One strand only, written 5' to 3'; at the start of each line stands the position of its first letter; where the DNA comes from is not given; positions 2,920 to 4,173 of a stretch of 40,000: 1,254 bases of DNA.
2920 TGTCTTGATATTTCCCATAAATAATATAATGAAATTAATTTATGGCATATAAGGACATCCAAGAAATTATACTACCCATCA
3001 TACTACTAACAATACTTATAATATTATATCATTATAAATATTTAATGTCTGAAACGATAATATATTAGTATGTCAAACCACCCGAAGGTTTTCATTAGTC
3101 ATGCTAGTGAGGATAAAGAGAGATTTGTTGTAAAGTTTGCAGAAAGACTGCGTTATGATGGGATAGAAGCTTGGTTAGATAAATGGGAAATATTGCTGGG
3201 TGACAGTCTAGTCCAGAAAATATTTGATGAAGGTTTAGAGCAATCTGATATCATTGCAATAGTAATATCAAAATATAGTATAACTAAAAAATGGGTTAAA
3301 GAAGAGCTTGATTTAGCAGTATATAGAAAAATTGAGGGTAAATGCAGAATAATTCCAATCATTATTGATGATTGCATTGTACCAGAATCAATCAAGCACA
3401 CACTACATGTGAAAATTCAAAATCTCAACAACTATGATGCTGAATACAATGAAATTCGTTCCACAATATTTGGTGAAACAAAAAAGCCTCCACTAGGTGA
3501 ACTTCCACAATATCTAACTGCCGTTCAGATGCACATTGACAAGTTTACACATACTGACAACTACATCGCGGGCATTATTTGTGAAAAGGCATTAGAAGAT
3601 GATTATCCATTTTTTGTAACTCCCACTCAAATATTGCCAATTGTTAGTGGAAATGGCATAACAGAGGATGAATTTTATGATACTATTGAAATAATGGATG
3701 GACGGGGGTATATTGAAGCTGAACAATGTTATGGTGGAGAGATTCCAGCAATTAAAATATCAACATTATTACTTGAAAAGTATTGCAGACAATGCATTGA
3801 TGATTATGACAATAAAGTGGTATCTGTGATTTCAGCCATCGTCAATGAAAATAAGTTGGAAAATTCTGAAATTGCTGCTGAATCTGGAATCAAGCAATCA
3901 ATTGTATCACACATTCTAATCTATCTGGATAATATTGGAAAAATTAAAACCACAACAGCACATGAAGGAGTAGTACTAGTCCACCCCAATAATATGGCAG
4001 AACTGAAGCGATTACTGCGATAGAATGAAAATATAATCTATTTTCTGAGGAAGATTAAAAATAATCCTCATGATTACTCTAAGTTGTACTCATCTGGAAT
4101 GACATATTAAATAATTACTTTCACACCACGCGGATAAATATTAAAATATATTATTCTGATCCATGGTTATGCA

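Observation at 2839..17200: Complete casposon with perfect 29-bp termini inserted in the 3' end of tRNA-Leu(UAG)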

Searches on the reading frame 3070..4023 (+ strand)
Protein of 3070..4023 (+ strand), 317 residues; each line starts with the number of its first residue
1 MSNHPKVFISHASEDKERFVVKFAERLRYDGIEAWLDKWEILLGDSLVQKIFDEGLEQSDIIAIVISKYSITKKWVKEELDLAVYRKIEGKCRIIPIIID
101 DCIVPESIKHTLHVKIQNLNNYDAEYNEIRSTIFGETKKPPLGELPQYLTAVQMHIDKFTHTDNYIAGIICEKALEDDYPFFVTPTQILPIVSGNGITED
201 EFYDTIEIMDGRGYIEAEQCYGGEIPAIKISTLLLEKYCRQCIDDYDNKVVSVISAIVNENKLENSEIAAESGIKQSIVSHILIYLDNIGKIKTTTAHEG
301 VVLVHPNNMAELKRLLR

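Call 10: search_protein_families(library=pfam, proteins=[window:3070-4023:+], max_evalue=0.01)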
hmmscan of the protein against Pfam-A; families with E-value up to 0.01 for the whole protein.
window:3070-4023:+ (317 aa): 5 families
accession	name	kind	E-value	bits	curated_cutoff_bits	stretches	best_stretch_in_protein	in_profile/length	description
PF13676.11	TIR_2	-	8.9e-26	91.2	28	1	7-128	1-120/122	TIR domain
PF01582.25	TIR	-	9.3e-08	32.5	21.3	1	7-99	4-96/179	TIR domain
PF08357.16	SEFIR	-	2.4e-07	31.6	23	1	5-72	1-75/150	SEFIR domain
PF08937.16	ThsB_TIR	-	0.0013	19.5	21.2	1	8-96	1-92/100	Thoeris protein ThsB, TIR-like domain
PF08221.17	HTH_9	-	0.007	16.9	23.4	0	237-286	1-51/62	RNA polymerase III subunit RPC82 helix-turn-helix domain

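Call 13: search_protein_families(library=ncbifam, proteins=[window:3070-4023:+], max_evalue=0.01)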
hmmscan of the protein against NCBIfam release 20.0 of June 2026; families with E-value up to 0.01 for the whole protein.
window:3070-4023:+ (317 aa): 2 families
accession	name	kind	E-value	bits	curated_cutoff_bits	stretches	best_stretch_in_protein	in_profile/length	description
NF042941.1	Retron_TIR_antiphage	equivalog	6.6e-23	81.2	600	1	4-105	339-441/464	TIR domain-containing anti-phage reverse transcriptase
NF058526.1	Thoeris_type3_ThcB4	equivalog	7.2e-06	25.1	220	1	4-88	127-210/375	Thoeris type III anti-phage system protein ThcB4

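Call 41: search_protein_families(library=padloc, proteins=[window:3070-4023:+, L082:11591-16180:+, L087:13085-16759:-], max_evalue=0.001)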
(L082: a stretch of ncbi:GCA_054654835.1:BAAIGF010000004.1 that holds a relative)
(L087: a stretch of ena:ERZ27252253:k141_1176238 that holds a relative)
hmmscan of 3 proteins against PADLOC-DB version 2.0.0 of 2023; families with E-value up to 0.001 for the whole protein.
window:3070-4023:+ (317 aa): 12 families
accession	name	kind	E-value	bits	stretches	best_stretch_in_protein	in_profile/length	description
PDLC05062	PDC-S66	-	7.2e-26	89.3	1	7-97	151-240/282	-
PDLC03957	bSEFIR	-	4.7e-21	74.1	1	1-172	35-213/412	-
PDLC00417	ThsB1|ThsB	-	1.7e-12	45.5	1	4-101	166-262/303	TIR-like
PDLC02421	Aga_TIR-PNTD1-PNTD2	-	2.8e-12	44.5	1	5-124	4-117/430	Class I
PDLC02962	RT-TIR_XII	-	4e-12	43.8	1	5-132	346-471/478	single gene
PDLC02403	Aga_TIR-PNTD1-PNTD2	-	3.2e-10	37.7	1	6-117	4-117/443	Class I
PDLC03015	TIR-NLR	-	2e-09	34.7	1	6-107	3-102/824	-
PDLC02961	RT-TIR_XII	-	1.1e-07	29.1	1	5-100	348-437/475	single gene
PDLC02012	SAVED5--SAVED_TIR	-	3.6e-07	27.6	1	6-100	15-105/404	-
PDLC00420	ThsB1|ThsB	-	2.9e-05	21.4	1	22-102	21-101/319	TIR-like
PDLC00424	ThsB1|ThsB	-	9.5e-05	20.3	1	6-98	103-193/234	TIR-like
PDLC00436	ThsB1|ThsB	-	0.00016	19.2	1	5-97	36-130/183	TIR-like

L082:11591-16180:+ (1529 aa): 6 families
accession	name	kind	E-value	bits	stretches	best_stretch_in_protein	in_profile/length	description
PDLC02164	Avs2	-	0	1661.5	1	1-1518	2-1495/1504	-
PDLC02162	Avs2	-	0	1106.3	2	1-1023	1-994/1379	-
PDLC02165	Avs2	-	0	1052.1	1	169-1517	38-1371/1375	-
PDLC02163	Avs2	-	8.1e-287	953.1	1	161-1516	227-1571/1576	-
PDLC02161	Avs2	-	8.7e-255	846.9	1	4-1488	2-1452/1499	-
PDLC02166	Avs2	-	2.1e-202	673.1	1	3-1492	5-1448/1498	-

L087:13085-16759:- (1224 aa): 6 families
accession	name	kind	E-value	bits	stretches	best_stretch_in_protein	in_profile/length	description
PDLC04166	Dsr1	-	0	1386.1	1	3-1222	1-1223/1227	-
PDLC03856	LmuA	-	8.3e-20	69.3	1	18-281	8-260/433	-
PDLC00407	ThsA1|ThsA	-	3.2e-19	66.9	1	17-245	12-223/478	STALD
PDLC00409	ThsA1|ThsA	-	1.4e-16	58.6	1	18-245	14-224/242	STALD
PDLC04167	Dsr1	-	6.1e-12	42.1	1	11-291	7-287/1248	-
PDLC02183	Dsr1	-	5.2e-06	22.5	0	870-1014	935-1078/1275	-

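Call 51: search_protein_families(library=padloc, proteins=[L087:11639-12154:+, L087:12195-12971:+, L087:3762-5102:-], max_evalue=0.001)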
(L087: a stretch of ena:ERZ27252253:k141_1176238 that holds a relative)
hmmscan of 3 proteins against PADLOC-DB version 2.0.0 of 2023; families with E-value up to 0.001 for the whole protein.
L087:11639-12154:+ (171 aa): 0 families

L087:12195-12971:+ (258 aa): 0 families

L087:3762-5102:- (446 aa): 1 family
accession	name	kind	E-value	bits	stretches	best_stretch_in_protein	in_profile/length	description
PDLC02723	PbeC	-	0.00094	15.8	0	45-101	20-72/618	PbeC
